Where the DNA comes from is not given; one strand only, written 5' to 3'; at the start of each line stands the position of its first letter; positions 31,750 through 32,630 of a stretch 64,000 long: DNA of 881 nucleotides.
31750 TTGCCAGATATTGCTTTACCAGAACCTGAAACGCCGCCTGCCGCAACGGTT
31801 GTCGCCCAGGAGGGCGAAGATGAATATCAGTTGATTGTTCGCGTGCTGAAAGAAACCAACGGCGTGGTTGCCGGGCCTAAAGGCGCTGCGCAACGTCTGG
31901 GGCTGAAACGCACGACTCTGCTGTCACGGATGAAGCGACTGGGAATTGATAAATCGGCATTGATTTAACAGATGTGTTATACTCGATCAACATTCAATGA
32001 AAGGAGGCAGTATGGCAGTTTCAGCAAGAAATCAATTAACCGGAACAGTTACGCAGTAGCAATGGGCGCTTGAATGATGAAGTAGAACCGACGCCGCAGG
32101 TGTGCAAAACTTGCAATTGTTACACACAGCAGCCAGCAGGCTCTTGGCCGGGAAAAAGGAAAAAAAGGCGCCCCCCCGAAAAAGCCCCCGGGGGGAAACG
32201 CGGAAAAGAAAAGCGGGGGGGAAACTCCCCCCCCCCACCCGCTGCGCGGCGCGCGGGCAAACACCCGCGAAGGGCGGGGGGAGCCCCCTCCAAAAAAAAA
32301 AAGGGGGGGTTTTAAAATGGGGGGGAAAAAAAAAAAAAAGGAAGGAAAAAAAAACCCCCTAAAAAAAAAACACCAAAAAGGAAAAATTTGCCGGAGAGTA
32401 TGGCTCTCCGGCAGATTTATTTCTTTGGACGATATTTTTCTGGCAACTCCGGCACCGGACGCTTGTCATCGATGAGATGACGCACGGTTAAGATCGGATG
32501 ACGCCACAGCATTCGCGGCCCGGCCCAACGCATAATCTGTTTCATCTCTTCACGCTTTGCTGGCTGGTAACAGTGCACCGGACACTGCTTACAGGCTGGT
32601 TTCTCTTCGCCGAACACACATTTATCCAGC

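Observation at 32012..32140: Decayed molbindin (Mop/TOBE)-like ORF immediately downstream of fhlA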

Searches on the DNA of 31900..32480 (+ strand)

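Call 3: search_dna_similar(query=window:31900-32480:+, collection=ecoli_genomes, mode=near, max_rows=25)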
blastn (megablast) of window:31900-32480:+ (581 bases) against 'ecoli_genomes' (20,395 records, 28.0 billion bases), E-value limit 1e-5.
Records with a match: 5420; places in all: 5420; records where one place covers at least 80% of the query: 0.
Genomes with a match: 5419 of 5426; with a place that covers at least 80% of the query: 0. Places per genome that has any: lowest 1, median 1, highest 2. On chromosomes: 5419 places; on plasmids: 1.
Best place of each record, by identity: >=99% 2; 95-99% 588; 90-95% 4830.
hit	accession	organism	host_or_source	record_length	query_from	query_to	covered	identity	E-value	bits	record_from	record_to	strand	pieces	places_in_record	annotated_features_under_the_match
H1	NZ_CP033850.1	Escherichia coli strain FDAARGOS_497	Homo sapiens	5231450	1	581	62%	96.0%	5e-114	596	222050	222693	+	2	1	TOBE domain-containing protein | flhA: formate hydrogenlyase transcriptional activator FlhA | ygbA: nitrous oxide-stimulated promoter family protein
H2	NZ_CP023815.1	Escherichia coli strain IMT16316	wild bird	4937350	1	581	62%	96.0%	5e-114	596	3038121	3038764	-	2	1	TOBE domain-containing protein | flhA: formate hydrogenlyase transcriptional activator FlhA | ygbA: nitrous oxide-stimulated promoter family protein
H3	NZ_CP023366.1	Escherichia coli strain 1428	canine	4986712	1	581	62%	96.0%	5e-114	596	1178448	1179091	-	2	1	TOBE domain-containing protein | flhA: formate hydrogenlyase transcriptional activator FlhA | ygbA: nitrous oxide-stimulated promoter family protein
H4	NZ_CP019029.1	Escherichia coli strain Ecol_881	Homo sapiens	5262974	1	581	62%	96.0%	5e-114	596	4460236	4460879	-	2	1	TOBE domain-containing protein | flhA: formate hydrogenlyase transcriptional activator FlhA | ygbA: nitrous oxide-stimulated promoter family protein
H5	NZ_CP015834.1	Escherichia coli strain MS6198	Homo sapiens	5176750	1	581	62%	96.0%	5e-114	596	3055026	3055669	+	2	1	TOBE domain-containing protein | flhA: formate hydrogenlyase transcriptional activator FlhA | ygbA: nitrous oxide-stimulated promoter family protein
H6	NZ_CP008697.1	Escherichia coli strain ST648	Homo sapiens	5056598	1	581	62%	96.0%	5e-114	596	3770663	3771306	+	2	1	TOBE domain-containing protein | flhA: formate hydrogenlyase transcriptional activator FlhA | ygbA: nitrous oxide-stimulated promoter family protein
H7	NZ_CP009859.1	Escherichia coli strain ECONIH1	rectal swab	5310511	1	581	62%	96.0%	5e-114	596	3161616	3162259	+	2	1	TOBE domain-containing protein | flhA: formate hydrogenlyase transcriptional activator FlhA | ygbA: nitrous oxide-stimulated promoter family protein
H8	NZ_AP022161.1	Escherichia coli strain WP5-S18-ESBL-08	-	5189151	1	581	62%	96.0%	5e-114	596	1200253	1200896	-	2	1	TOBE domain-containing protein | flhA: formate hydrogenlyase transcriptional activator FlhA | ygbA: nitrous oxide-stimulated promoter family protein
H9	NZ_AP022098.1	Escherichia coli strain WP4-S18-ESBL-09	-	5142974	1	581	62%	96.0%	5e-114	596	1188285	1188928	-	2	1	TOBE domain-containing protein | flhA: formate hydrogenlyase transcriptional activator FlhA | ygbA: nitrous oxide-stimulated promoter family protein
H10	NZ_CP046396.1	Escherichia coli strain ampC_0069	Homo sapiens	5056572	1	581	62%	96.0%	5e-114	596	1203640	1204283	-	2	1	TOBE domain-containing protein | flhA: formate hydrogenlyase transcriptional activator FlhA | ygbA: nitrous oxide-stimulated promoter family protein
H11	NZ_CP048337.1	Escherichia coli strain 142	environment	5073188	1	581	62%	96.0%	5e-114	596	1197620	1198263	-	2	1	TOBE domain-containing protein | flhA: formate hydrogenlyase transcriptional activator FlhA | ygbA: nitrous oxide-stimulated promoter family protein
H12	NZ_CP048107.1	Escherichia coli strain 201609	Homo sapiens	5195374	1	581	62%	96.0%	5e-114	596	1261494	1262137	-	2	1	TOBE domain-containing protein | flhA: formate hydrogenlyase transcriptional activator FlhA | ygbA: nitrous oxide-stimulated promoter family protein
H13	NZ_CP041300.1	Escherichia coli O1:H42 strain CLSC36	Homo sapiens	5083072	1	581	62%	96.0%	5e-114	596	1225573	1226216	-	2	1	TOBE domain-containing protein | flhA: formate hydrogenlyase transcriptional activator FlhA | ygbA: nitrous oxide-stimulated promoter family protein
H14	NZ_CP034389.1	Escherichia coli strain RS571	Homo sapiens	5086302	1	581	62%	96.0%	5e-114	596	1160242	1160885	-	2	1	TOBE domain-containing protein | flhA: formate hydrogenlyase transcriptional activator FlhA | ygbA: nitrous oxide-stimulated promoter family protein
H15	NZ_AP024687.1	Escherichia coli strain FUJ80154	Homo sapiens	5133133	1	581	62%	96.0%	5e-114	596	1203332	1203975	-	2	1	molybdopterin-binding protein | flhA: formate hydrogenlyase transcriptional activator FlhA | ygbA: nitrous oxide-stimulated promoter family protein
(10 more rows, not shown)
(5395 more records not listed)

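Call 5: get_annotated_region(hit=H1, flank=1500)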
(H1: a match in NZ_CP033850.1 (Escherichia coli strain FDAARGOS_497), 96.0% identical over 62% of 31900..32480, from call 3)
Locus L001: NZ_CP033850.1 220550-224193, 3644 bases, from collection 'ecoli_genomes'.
description: Escherichia coli strain FDAARGOS_497 chromosome, complete genome
organism: Escherichia coli strain FDAARGOS_497 (NCBI taxid 562)
replicon: chromosome; assembly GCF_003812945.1
host: Homo sapiens; source: UCC isolate; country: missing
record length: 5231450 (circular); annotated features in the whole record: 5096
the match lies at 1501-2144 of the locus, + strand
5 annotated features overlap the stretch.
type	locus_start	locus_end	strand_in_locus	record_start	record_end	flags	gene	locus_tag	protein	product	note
CDS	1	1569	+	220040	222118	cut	flhA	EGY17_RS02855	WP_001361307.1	formate hydrogenlyase transcriptional activator FlhA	-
CDS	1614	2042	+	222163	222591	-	-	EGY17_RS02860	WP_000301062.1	TOBE domain-containing protein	-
CDS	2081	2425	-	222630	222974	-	ygbA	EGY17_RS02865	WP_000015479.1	nitrous oxide-stimulated promoter family protein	-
CDS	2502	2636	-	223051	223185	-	-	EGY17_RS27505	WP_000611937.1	hypothetical protein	-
CDS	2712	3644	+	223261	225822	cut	mutS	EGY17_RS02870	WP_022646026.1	DNA mismatch repair protein MutS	-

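Call 10: search_dna_similar(query=L001:1614-2042:+, collection=ecoli_genomes, mode=near, max_rows=30, rows=spread)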
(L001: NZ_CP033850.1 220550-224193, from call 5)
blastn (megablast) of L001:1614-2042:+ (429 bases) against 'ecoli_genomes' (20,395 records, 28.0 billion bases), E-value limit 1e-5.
Records with a match: 1892; places in all: 1892; records where one place covers at least 80% of the query: 1890.
Genomes with a match: 1892 of 5426; with a place that covers at least 80% of the query: 1890. Places per genome that has any: lowest 1, median 1, highest 1. On chromosomes: 1892 places; on plasmids: 0.
Best place of each record, by identity: >=99% 181; 95-99% 1711.
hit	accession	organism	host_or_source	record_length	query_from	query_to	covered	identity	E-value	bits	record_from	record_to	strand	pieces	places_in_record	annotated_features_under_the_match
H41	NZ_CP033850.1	Escherichia coli strain FDAARGOS_497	Homo sapiens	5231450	1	429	100%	100.0%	0e+0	793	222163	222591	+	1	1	TOBE domain-containing protein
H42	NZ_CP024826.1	Escherichia coli strain CREC-544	Homo sapiens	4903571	1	429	100%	99.8%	0e+0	787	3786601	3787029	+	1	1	TOBE domain-containing protein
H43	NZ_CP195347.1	Escherichia coli strain 24AR0376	Homo sapiens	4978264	1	429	100%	99.8%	0e+0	787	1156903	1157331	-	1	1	TOBE domain-containing protein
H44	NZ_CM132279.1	Escherichia coli strain 19AR0646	Homo sapiens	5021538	1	429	100%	98.8%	0e+0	765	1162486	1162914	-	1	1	TOBE domain-containing protein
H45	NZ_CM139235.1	Escherichia coli strain GIMC1405:EC_Lstone01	Homo sapiens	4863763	1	429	100%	98.6%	0e+0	760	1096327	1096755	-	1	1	TOBE domain-containing protein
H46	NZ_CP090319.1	Escherichia coli strain EECO1006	Homo sapiens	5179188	1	429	100%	98.6%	0e+0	760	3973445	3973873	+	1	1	TOBE domain-containing protein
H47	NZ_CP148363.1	Escherichia coli strain Z1323HEC0355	Homo sapiens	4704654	1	429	100%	98.4%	0e+0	754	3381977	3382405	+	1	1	molybdopterin-binding protein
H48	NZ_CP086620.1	Escherichia coli strain RIVM_C039205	Homo sapiens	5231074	1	429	100%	98.1%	0e+0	749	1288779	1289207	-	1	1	TOBE domain-containing protein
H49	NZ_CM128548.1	Escherichia coli strain MMC-J-0078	Homo sapiens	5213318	1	429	100%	98.1%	0e+0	749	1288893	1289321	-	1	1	TOBE domain-containing protein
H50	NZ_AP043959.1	Escherichia coli strain 20AH011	Canis lupus familiaris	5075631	1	429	100%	98.1%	0e+0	749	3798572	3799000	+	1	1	TOBE domain-containing protein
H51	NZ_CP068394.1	Escherichia coli strain M-17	medicine "BIOFLOR"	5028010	1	429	100%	97.9%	0e+0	743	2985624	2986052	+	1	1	TOBE domain-containing protein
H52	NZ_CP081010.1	Escherichia coli strain 25POL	LAB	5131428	1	429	100%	97.9%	0e+0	743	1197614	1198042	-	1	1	TOBE domain-containing protein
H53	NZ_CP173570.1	Escherichia coli strain 98198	Homo sapiens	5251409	1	429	100%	97.9%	0e+0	743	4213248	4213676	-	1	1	molybdopterin-binding protein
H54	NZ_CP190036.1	Escherichia coli strain EC17CM12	chicken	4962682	1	429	100%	97.9%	0e+0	743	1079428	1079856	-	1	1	TOBE domain-containing protein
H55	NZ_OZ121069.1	Escherichia coli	Homo sapiens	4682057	1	429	100%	97.9%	0e+0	743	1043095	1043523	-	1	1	molybdopterin-binding protein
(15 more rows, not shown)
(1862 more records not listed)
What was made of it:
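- Natural disruption is rare, at 2 of 1,892 carriers (call 10).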

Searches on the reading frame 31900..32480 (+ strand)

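Call 31: search_solved_structures(query=L001:1614-2039:+, max_evalue=0.01, show_alignments=2)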
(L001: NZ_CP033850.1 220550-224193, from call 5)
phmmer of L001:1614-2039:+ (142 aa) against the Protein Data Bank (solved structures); distinct sequences matched with E-value up to 0.01: 11.
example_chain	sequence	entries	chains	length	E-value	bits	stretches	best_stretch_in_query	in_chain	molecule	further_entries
1h9j_A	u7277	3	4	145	5e-33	116.8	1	1-140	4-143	MOLYBDENUM-BINDING-PROTEIN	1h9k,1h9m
1h9r_A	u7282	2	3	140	1.2e-15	60.7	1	1-140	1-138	MOLYBDENUM TRANSPORT PROTEIN MODE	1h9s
1h9s_B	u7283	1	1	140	1.2e-15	60.7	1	1-140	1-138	MOLYBDENUM TRANSPORT PROTEIN MODE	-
1o7l_A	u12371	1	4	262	8.9e-15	57.9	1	3-140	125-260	TRANSCRIPTIONAL REGULATOR MODE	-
1b9m_A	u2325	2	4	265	9.1e-15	57.9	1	3-140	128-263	PROTEIN (MODE)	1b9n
9bem_A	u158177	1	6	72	2.1e-09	40.6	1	74-139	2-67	Molybdenum-pterin-binding protein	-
9bed_A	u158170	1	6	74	2.2e-09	40.5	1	74-139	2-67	Molybdenum-pterin-binding protein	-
9beb_A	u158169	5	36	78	2.4e-09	40.4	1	74-139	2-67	Molybdenum-pterin binding domain-containing protein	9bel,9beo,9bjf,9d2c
1gug_A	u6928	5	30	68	6.2e-09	39.1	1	1-64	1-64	MOLYBDATE BINDING PROTEIN II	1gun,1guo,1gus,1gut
1fr3_A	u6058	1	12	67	2.8e-05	27.3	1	73-136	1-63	MOLYBDATE/TUNGSTATE BINDING PROTEIN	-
3d31_A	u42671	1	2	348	0.00042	23.5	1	64-137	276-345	Sulfate/molybdate ABC transporter, ATP-binding protein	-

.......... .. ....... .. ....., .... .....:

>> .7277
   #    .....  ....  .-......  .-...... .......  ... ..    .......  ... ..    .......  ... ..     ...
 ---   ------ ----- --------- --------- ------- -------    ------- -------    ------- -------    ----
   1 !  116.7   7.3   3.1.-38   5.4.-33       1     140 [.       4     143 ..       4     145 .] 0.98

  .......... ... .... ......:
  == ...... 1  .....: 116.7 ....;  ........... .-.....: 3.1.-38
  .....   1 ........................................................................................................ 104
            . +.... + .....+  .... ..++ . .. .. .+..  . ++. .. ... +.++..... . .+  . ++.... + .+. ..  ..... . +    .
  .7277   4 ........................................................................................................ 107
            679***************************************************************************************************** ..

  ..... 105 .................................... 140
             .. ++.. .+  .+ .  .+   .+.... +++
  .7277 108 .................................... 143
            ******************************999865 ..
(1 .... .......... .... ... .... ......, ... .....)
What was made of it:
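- On Molbindin / TOBE (Pfam PF03459, NCBIfam TIGR00638 Mop): The alignment to ModG 1H9J shows these motifs conserved in both halves of the orthologue (call 31).
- On ModG-type di-Mop protein: It matches ModG over the full length (call 31).
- On ModE transcription factor: Only the C-terminal half of ModE aligns, at residues 125-260 (call 31).
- Closest known: ModG of Azotobacter vinelandii. Same: It aligns over the full length (residues 1-140) at E=5e-33 (call 31). The SARN, GAVN and KAP/KAS motifs that form the oxyanion sites are conserved in both halves (call 31).
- Closest known: Single-domain Mop/Tub storage proteins. Same: Each half of the protein matches these ~70-aa proteins (E=2e-9 to 3e-5, call 31).
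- The SARN, GAVN and KAP/KAS motifs are conserved in both halves (call 31).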

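Call 32: search_protein_families(proteins=[L001:1614-2039:+], library=ncbifam, max_evalue=0.01)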
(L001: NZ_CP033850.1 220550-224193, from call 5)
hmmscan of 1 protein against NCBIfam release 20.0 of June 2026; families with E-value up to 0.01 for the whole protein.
L001:1614-2039:+ (142 aa): 5 families
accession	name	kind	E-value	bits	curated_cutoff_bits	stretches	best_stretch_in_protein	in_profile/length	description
TIGR00638.1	Mop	subfamily_domain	4.1e-42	142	55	2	2-69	2-69/70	molybdenum-pterin binding domain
NF007957.0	PRK10676.1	equivalog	5.1e-25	88.1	369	1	3-140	124-261/263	molybdenum-dependent transcriptional regulator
NF040840.2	tungstate_WtpC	equivalog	5.3e-13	49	440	2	73-138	283-346/347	tungstate ABC transporter ATP-binding protein WtpC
TIGR02142.1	modC_ABC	equivalog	1.5e-12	47.4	285.05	2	74-136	291-352/353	molybdenum ABC transporter ATP-binding protein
NF008355.0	PRK11144.1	equivalog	5.2e-06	25.7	434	0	64-136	280-350/353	molybdenum ABC transporter ATP-binding protein ModC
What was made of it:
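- On Molbindin / TOBE (Pfam PF03459, NCBIfam TIGR00638 Mop): It scores 142 bits on TIGR00638 against a cut-off of 55 (call 32).
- On ModE transcription factor: The score on NF007957 is 88 bits against a cut-off of 369 (call 32).
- It scores 142 bits on TIGR00638 Mop against a cut-off of 55 (call 32).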

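Call 33: profile_search(protein=L001:1614-2039:+)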
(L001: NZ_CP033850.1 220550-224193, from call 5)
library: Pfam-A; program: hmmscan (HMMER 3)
A. the first sequence (142 residues): domains with independent E <= 10: 5; with E <= 0.001: 2
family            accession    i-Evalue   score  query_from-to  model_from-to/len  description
TOBE              PF03459.23    1.6e-17    63.9       4-66          2-64/64  TOBE domain
TOBE              PF03459.23    6.2e-16    58.8      76-137         2-63/64  TOBE domain
DUF7483           PF24299.1      0.0091    15.6      82-116       105-139/330  Domain of unknown function (DUF7483)
TOBE_2            PF08402.16       0.75    10.4       4-53         13-62/76  TOBE domain
TOBE_2            PF08402.16          2     9.0      77-128        14-65/76  TOBE domain
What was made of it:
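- On Molbindin / TOBE (Pfam PF03459, NCBIfam TIGR00638 Mop): The intact orthologue at the same locus has PF03459 twice (E=1.6e-17 and 6.2e-16, call 33).
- The protein has two PF03459 TOBE domains at residues 4-66 and 76-137, with E=1.6e-17 and 6.2e-16 (call 33).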

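Call 45: list_cluster_members(proteins=[L001:1614-2039:+])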
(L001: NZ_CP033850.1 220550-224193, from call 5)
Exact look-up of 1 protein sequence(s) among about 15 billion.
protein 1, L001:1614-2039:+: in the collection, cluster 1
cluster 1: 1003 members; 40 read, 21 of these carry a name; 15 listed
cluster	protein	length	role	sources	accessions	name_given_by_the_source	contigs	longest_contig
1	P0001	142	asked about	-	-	TOBE domain-containing protein [Escherichia coli] | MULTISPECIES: TOBE domain-containing protein [Enterobacteriaceae]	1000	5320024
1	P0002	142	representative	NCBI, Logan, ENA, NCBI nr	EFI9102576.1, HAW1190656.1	TPA: transporter [Escherichia coli] | transporter [Escherichia coli]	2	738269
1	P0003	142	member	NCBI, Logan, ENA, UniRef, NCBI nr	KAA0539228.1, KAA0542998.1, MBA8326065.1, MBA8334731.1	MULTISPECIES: TOBE domain-containing protein [Citrobacter] | TOBE domain-containing protein n=1 Tax=Citrobacter portucalensis TaxID=1639133 ...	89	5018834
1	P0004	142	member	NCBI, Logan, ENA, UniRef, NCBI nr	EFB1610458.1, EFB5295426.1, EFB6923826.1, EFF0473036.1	TOBE domain-containing protein [Escherichia coli] | TOBE domain-containing protein n=1 Tax=Escherichia coli TaxID=562 RepID=UPI00025C9F81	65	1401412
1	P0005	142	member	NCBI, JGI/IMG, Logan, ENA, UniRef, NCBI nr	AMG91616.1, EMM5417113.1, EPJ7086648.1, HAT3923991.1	molybdopterin-binding protein [Citrobacter amalonaticus] | molybdate transport system regulatory protein | Transporter n=1 Tax=Citrobacter amalonaticus TaxID=35703 RepID=A0A8I0MKI4_CITAM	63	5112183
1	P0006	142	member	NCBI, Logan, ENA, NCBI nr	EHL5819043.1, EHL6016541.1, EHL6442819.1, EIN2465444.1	molybdopterin-binding protein [Escherichia coli] | TOBE domain-containing protein [Escherichia coli]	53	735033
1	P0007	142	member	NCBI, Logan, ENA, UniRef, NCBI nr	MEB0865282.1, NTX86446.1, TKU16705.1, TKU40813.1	TOBE domain-containing protein [Citrobacter youngae] | TOBE domain-containing protein n=1 Tax=Citrobacter TaxID=544 RepID=UPI0010C9E54E | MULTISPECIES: TOBE domain-containing protein [Citrobacter]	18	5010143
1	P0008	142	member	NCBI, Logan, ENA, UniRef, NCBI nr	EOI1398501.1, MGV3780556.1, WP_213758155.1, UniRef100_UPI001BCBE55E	TOBE domain-containing protein [Citrobacter freundii] | TOBE domain-containing protein n=1 Tax=Citrobacter freundii TaxID=546 RepID=UPI001BCBE55E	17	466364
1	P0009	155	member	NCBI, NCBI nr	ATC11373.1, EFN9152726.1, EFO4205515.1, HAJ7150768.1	transporter [Escherichia coli]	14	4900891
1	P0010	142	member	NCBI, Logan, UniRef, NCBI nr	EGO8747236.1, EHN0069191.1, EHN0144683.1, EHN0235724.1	TPA: transporter [Escherichia coli] | TOBE domain-containing protein n=1 Tax=Escherichia coli TaxID=562 RepID=UPI0019F5810E | transporter [Escherichia coli]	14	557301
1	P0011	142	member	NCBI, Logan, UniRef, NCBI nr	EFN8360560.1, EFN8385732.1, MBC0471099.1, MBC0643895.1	transporter [Escherichia coli] | TOBE domain-containing protein n=1 Tax=Escherichia coli TaxID=562 RepID=UPI000F0A2C7C | TOBE domain-containing protein [Escherichia coli]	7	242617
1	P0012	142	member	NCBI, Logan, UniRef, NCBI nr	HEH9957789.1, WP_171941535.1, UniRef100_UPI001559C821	TPA: TOBE domain-containing protein [Escherichia coli] | TOBE domain-containing protein n=1 Tax=Escherichia coli TaxID=562 RepID=UPI001559C821 | TOBE domain-containing protein [Escherichia coli]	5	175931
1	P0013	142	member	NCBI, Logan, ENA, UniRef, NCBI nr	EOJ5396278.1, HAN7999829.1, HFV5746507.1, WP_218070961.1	TOBE domain-containing protein [Escherichia coli] | TOBE domain-containing protein n=1 Tax=Escherichia coli TaxID=562 RepID=UPI0019C83D81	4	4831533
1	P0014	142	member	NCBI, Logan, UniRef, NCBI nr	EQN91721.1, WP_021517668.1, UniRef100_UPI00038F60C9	molybdenum-pterin-binding protein [Escherichia coli HVH 26 (4-5703913)] | TOBE domain-containing protein n=1 Tax=Escherichia coli TaxID=562 RepID=UPI00038F60C9 | TOBE domain-containing protein [Escherichia coli]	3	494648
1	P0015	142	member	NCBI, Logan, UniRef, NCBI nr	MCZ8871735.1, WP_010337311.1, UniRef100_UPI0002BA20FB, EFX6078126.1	TOBE domain-containing protein [Escherichia albertii] | TOBE domain-containing protein n=1 Tax=Escherichia albertii TaxID=208962 ...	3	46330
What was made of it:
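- The 90%-identity cluster has 1,003 members (call 45).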

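Call 46: find_encoding_contigs(protein=P0005, flank=4000, max_places=2)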
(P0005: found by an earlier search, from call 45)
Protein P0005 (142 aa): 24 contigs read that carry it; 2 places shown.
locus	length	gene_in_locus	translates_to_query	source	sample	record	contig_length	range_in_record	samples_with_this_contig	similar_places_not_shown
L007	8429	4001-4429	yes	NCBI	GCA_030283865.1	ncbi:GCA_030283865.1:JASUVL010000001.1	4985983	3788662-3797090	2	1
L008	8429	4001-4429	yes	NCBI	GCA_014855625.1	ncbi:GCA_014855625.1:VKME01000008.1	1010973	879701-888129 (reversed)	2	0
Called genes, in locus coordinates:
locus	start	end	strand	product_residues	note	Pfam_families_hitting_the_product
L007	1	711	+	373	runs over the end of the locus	PF01924:HypD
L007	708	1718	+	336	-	PF00586:AIRS, PF02769:AIRS_C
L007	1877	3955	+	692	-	PF01590:GAF, PF13185:GAF_2, PF13492:GAF_3, PF00158:Sigma54_activat, PF14532:Sigma54_activ_2, PF07728:AAA_5 (weak), PF25601:AAA_lid_14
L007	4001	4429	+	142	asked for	PF03459:TOBE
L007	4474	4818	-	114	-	PF11756:YgbA_NO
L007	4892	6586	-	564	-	PF00390:malic, PF03949:Malic_M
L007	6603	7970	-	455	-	PF03606:DcuC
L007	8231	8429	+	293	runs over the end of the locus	PF01418:HTH_6, PF13580:SIS_2 (faint), PF01380:SIS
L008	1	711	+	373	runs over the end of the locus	PF01924:HypD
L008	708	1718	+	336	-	PF00586:AIRS, PF02769:AIRS_C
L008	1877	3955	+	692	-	PF01590:GAF, PF13185:GAF_2, PF13492:GAF_3, PF00158:Sigma54_activat, PF14532:Sigma54_activ_2, PF07728:AAA_5, PF25601:AAA_lid_14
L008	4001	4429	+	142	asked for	PF03459:TOBE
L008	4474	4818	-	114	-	PF11756:YgbA_NO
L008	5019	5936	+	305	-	PF01297:ZnuA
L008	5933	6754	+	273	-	PF02463:SMC_N (faint), PF00005:ABC_tran, PF13304:AAA_21 (weak)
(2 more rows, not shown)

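Call 47: find_encoding_contigs(protein=P0015, flank=4000, max_places=1)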
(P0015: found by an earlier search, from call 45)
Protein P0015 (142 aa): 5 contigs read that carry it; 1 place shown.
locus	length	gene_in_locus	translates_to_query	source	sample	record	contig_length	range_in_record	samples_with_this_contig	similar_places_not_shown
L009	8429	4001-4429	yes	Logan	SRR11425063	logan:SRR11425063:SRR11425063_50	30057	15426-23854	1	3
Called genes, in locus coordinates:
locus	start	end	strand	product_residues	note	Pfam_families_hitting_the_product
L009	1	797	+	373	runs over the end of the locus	PF01924:HypD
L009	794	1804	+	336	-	PF00586:AIRS, PF02769:AIRS_C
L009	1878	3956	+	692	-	PF01590:GAF, PF13185:GAF_2, PF13492:GAF_3, PF00158:Sigma54_activat, PF14532:Sigma54_activ_2, PF07728:AAA_5 (weak), PF25601:AAA_lid_14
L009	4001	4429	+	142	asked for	PF03459:TOBE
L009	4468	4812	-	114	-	PF11756:YgbA_NO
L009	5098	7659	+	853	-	PF01624:MutS_I, PF05188:MutS_II, PF05192:MutS_III, PF05190:MutS_IV, PF00488:MutS_V, PF27441:MutS_C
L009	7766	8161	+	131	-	PF00149:Metallophos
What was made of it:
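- The same hypD-hypE-fhlA-TOBE-ygbA order occurs in Citrobacter amalonaticus and in the contig carrying the E. albertii-named variant (calls 46, 47).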
